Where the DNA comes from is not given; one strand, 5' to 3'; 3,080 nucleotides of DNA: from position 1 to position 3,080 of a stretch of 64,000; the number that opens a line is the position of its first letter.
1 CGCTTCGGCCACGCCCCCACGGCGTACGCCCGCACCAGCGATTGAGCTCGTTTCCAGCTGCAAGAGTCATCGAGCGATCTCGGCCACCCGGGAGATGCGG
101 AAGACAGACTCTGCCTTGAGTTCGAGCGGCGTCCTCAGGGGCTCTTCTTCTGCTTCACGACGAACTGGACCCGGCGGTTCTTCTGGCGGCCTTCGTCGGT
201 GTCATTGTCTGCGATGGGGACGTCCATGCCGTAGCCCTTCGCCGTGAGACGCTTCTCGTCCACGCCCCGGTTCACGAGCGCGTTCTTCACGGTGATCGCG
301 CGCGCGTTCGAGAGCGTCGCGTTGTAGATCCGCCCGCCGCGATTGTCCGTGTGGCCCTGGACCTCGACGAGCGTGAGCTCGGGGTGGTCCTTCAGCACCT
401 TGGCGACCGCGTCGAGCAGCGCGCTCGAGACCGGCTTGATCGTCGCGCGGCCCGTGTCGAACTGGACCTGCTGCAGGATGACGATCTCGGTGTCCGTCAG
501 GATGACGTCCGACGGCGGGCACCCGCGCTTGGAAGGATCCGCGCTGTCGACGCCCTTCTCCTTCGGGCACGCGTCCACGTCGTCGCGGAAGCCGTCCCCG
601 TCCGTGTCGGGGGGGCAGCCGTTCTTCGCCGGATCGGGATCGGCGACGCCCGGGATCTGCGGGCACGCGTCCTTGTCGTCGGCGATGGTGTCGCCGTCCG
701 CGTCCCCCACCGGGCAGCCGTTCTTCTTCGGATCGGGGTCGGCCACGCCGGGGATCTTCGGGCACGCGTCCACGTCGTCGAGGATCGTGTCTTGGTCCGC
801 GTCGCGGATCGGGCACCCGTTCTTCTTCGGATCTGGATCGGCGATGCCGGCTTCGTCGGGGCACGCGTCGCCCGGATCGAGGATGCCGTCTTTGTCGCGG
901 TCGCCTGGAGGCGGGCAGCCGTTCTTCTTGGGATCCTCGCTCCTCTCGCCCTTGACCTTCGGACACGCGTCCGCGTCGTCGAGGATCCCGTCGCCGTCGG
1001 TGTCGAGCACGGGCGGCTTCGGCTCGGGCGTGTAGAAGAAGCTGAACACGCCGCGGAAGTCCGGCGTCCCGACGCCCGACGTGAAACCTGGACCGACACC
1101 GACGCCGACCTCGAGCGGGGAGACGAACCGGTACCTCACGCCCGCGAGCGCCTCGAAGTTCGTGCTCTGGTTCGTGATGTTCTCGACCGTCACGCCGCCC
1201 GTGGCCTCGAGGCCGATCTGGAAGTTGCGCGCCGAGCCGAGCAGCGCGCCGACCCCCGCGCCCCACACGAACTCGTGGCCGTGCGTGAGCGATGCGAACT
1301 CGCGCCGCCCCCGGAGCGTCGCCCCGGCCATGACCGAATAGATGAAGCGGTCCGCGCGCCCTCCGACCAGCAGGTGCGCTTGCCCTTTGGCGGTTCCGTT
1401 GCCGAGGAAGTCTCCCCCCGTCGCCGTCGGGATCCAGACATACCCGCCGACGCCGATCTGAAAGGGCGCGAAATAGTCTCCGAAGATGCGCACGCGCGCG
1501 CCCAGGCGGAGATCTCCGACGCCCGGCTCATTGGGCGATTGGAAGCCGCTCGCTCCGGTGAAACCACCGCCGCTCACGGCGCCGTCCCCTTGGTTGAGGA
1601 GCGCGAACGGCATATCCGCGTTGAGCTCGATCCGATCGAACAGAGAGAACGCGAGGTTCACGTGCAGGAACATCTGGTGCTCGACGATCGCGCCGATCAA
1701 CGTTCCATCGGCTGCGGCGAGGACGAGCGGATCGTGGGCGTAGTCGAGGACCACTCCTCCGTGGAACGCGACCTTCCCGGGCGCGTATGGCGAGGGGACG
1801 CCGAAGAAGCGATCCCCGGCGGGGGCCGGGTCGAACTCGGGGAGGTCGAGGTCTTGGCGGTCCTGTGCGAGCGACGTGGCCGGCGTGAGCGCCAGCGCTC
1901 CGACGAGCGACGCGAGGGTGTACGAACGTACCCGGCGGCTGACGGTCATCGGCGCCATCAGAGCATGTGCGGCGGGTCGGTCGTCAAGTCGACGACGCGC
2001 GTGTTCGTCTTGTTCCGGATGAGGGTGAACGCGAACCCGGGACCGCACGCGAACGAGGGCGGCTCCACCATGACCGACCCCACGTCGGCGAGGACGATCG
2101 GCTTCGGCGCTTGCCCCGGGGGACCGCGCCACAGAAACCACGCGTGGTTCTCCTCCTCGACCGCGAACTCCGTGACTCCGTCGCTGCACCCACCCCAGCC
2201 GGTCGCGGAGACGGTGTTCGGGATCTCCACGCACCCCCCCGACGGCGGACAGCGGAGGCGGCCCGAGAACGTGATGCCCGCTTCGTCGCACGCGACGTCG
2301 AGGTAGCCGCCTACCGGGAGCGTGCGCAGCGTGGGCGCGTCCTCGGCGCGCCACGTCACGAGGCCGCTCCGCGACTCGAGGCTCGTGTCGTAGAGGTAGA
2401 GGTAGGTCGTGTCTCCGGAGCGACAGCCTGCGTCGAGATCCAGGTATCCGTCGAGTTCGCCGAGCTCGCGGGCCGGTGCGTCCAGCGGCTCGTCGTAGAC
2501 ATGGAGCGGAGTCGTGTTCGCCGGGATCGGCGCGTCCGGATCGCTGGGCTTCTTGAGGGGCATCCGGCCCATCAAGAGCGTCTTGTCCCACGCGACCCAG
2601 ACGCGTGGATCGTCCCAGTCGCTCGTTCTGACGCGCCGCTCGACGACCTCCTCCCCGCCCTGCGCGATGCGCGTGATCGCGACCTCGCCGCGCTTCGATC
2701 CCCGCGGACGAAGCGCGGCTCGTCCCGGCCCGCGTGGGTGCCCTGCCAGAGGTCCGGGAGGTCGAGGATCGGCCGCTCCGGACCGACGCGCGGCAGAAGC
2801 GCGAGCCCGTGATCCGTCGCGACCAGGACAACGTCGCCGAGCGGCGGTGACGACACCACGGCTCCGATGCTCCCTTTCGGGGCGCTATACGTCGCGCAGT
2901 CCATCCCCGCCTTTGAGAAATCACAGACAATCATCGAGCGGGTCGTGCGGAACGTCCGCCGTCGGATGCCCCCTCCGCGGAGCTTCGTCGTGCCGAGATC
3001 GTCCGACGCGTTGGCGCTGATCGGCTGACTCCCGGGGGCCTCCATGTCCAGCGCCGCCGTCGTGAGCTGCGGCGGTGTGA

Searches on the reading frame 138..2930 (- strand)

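Call 33: search_protein_families(library=pfam, proteins=[window:138-2930:-], max_evalue=0.001)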
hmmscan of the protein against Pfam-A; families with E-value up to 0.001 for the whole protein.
window:138-2930:- (931 aa): 3 families
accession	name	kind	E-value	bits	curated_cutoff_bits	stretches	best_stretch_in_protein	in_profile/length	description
PF00691.25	OmpA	-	2.5e-23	82.7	27.2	1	824-919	2-98/98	OmpA family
PF02412.23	TSP_3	-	1.4e-09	37.9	25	0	643-658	15-30/36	Thrombospondin type 3 repeat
PF05359.17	DUF748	-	0.00024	19.7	50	0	819-863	878-921/1037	Domain of Unknown Function (DUF748)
